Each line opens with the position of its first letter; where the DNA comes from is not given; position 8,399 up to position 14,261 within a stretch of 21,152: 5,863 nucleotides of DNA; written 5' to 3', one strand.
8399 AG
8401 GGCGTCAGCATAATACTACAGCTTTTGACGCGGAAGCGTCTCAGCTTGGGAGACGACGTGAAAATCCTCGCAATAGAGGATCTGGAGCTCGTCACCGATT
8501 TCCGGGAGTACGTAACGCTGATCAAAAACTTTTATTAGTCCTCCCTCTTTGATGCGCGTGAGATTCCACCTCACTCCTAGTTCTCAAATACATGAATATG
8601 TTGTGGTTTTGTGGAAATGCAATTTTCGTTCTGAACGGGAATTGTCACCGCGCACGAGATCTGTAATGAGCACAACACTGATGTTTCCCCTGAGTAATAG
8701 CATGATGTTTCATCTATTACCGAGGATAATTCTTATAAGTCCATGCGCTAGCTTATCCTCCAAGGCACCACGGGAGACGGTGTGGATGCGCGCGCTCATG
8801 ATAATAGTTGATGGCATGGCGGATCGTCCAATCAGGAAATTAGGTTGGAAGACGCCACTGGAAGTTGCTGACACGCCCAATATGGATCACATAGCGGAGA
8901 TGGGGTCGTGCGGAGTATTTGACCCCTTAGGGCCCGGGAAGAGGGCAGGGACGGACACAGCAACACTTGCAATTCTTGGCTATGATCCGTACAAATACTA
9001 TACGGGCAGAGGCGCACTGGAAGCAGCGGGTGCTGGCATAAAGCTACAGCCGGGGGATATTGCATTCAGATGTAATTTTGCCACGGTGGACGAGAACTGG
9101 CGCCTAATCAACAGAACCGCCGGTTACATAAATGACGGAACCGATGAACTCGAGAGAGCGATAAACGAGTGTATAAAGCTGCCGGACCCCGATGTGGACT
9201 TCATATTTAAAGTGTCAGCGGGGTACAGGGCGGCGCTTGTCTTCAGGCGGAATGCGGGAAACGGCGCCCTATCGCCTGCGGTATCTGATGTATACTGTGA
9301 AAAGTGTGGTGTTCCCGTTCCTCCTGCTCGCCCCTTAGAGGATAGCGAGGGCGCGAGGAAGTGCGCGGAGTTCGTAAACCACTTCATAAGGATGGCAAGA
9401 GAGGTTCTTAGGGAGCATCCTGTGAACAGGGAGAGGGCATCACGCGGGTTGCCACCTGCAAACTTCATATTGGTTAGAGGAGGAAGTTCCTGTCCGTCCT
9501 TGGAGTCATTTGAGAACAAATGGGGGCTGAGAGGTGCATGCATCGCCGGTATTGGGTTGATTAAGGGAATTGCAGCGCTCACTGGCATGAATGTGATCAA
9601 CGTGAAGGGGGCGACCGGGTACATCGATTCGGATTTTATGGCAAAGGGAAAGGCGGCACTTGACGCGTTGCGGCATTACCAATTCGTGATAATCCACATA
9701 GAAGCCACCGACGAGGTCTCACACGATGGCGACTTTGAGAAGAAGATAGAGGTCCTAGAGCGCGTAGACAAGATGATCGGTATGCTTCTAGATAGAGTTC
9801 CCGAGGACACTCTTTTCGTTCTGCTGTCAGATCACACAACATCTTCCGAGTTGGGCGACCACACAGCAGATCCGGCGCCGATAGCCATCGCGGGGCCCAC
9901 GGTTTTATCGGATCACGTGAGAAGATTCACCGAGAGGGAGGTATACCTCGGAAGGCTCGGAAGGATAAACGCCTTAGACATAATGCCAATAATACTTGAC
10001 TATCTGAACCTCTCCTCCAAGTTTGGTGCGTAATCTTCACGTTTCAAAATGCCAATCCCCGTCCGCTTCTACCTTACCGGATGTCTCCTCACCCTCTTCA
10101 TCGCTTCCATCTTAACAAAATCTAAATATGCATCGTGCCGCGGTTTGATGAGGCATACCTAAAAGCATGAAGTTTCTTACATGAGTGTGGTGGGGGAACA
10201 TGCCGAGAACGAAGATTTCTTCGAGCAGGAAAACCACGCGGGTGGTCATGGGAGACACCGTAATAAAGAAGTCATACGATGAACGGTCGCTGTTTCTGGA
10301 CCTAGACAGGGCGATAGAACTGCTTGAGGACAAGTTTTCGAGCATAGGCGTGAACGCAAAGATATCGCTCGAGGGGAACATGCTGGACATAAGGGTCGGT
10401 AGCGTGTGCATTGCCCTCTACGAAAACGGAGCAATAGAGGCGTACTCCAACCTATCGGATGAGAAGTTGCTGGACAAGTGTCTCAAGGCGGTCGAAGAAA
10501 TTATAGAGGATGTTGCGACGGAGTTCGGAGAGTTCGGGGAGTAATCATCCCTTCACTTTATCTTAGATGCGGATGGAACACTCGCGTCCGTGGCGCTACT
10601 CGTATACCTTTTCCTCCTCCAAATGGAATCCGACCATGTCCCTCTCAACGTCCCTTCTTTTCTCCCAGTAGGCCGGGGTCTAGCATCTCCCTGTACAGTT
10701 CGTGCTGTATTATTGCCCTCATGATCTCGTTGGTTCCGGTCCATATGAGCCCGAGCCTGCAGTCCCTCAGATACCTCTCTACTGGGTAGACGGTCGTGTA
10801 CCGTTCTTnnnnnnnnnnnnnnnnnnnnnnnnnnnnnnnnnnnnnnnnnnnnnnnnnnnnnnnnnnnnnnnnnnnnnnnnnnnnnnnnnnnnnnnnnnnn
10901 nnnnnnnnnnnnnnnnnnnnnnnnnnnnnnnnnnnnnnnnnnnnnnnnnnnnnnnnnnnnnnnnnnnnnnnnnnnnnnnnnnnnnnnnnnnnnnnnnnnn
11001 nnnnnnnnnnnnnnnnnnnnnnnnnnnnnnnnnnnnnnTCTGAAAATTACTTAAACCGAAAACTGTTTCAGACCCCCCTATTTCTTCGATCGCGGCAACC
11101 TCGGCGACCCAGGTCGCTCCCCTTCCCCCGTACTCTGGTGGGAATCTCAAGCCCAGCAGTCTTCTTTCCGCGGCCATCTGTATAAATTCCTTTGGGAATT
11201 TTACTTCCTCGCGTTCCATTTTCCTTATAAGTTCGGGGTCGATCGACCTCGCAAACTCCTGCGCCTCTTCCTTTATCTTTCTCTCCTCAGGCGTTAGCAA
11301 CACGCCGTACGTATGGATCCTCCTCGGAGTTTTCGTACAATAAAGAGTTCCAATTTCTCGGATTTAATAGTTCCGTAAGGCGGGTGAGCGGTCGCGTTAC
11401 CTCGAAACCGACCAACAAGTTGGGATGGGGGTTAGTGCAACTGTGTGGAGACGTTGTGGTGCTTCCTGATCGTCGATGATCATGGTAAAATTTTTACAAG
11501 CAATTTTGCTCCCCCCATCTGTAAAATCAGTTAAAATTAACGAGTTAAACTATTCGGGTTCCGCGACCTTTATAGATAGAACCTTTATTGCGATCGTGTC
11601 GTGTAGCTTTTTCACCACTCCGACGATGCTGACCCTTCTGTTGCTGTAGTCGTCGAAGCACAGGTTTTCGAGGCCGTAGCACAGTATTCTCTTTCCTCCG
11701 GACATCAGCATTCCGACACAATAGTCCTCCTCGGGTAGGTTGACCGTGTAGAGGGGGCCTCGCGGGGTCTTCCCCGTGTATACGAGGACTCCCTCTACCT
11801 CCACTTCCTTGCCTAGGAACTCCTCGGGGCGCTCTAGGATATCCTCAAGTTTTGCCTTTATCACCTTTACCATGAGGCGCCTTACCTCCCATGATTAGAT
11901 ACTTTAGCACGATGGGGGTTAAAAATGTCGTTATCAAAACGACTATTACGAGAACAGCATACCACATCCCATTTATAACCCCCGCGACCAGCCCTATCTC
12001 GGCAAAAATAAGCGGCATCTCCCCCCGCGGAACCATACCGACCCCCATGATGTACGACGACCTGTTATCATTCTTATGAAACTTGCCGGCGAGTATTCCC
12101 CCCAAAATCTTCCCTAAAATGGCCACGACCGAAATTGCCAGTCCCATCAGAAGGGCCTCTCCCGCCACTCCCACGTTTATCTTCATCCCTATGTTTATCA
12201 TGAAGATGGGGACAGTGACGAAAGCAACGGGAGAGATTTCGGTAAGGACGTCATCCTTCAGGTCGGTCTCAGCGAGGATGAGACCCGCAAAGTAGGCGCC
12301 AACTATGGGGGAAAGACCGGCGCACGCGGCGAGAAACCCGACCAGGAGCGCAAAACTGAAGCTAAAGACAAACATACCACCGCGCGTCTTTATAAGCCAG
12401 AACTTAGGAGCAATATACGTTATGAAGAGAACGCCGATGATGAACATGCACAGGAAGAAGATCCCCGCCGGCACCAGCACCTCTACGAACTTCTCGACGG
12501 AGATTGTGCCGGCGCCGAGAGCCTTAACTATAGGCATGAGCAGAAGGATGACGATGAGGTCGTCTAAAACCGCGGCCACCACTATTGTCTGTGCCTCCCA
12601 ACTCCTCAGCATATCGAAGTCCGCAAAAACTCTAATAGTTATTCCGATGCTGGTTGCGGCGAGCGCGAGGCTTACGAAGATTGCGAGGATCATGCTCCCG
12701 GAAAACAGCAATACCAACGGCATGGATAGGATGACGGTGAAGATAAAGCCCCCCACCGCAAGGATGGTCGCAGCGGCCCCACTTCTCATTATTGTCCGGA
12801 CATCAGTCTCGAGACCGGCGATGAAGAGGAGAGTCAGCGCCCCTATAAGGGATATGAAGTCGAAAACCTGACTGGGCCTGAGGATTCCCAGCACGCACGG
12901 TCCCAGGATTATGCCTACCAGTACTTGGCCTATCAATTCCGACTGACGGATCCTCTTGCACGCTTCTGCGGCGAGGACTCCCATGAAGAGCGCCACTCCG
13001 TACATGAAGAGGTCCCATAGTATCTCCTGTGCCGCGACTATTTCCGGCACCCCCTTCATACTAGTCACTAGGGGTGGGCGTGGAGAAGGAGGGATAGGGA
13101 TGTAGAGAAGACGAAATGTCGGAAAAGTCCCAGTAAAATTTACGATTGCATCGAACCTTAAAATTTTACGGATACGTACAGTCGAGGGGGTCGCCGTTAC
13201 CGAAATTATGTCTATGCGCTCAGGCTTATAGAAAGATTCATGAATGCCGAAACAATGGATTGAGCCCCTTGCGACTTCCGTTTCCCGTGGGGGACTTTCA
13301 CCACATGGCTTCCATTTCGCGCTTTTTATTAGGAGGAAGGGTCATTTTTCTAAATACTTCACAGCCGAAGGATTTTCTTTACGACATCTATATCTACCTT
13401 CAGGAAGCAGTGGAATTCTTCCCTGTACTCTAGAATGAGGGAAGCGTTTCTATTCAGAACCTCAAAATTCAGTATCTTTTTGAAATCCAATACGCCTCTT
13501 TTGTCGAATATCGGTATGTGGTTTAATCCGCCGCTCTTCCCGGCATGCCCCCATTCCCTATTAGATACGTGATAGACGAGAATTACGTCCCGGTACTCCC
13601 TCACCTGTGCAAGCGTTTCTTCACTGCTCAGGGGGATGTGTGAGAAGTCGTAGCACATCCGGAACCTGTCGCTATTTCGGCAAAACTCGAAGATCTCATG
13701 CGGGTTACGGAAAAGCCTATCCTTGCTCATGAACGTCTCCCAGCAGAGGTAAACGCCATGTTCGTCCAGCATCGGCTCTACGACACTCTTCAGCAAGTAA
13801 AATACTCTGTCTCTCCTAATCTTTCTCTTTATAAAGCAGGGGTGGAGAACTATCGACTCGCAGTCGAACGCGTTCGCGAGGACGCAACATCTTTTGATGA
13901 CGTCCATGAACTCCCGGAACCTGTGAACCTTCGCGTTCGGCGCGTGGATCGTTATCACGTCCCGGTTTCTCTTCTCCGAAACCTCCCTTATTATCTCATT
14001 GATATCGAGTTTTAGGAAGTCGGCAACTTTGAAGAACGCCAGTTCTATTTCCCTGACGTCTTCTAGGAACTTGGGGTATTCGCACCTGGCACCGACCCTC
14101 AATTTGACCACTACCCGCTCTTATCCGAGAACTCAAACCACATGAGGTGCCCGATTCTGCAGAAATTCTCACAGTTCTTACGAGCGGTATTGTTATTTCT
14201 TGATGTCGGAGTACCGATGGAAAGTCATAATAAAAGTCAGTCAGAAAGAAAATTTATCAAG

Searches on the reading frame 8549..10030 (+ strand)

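Call 49: search_protein_families(library=pfam, proteins=[window:8549-10030:+], max_evalue=0.001)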
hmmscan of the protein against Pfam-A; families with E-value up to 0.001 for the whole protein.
window:8549-10030:+ (494 aa): 3 families
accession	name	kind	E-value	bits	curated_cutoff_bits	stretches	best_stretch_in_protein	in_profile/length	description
PF01676.23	Metalloenzyme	-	1.5e-52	179.1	24.3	1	80-484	1-251/252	Metalloenzyme superfamily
PF10143.14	PhosphMutase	-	1.7e-46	158.7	21.5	1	116-293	1-170/170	2,3-bisphosphoglycerate-independent phosphoglycerate mutase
PF01663.27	Phosphodiest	-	2.9e-07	30.9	23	1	371-434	157-224/342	Type I phosphodiesterase / nucleotide pyrophosphatase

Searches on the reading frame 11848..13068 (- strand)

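Call 49: search_protein_families(library=pfam, proteins=[window:11848-13068:-], max_evalue=0.001)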
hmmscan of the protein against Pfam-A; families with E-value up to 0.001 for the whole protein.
window:11848-13068:- (407 aa): 1 family
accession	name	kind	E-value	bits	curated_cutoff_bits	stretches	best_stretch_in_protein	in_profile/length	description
PF00999.27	Na_H_Exchanger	-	1.3e-52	179.4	26.2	1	30-391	8-372/375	Sodium/hydrogen exchanger, transmembrane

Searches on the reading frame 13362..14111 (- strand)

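Call 49: search_protein_families(library=pfam, proteins=[window:13362-14111:-], max_evalue=0.001)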
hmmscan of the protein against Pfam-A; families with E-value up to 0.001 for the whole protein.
window:13362-14111:- (250 aa): 1 family
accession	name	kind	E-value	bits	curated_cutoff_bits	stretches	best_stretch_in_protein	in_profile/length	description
PF01261.30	AP_endonuc_2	-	6.6e-12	46.1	31.1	1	53-215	44-214/249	Xylose isomerase-like TIM barrel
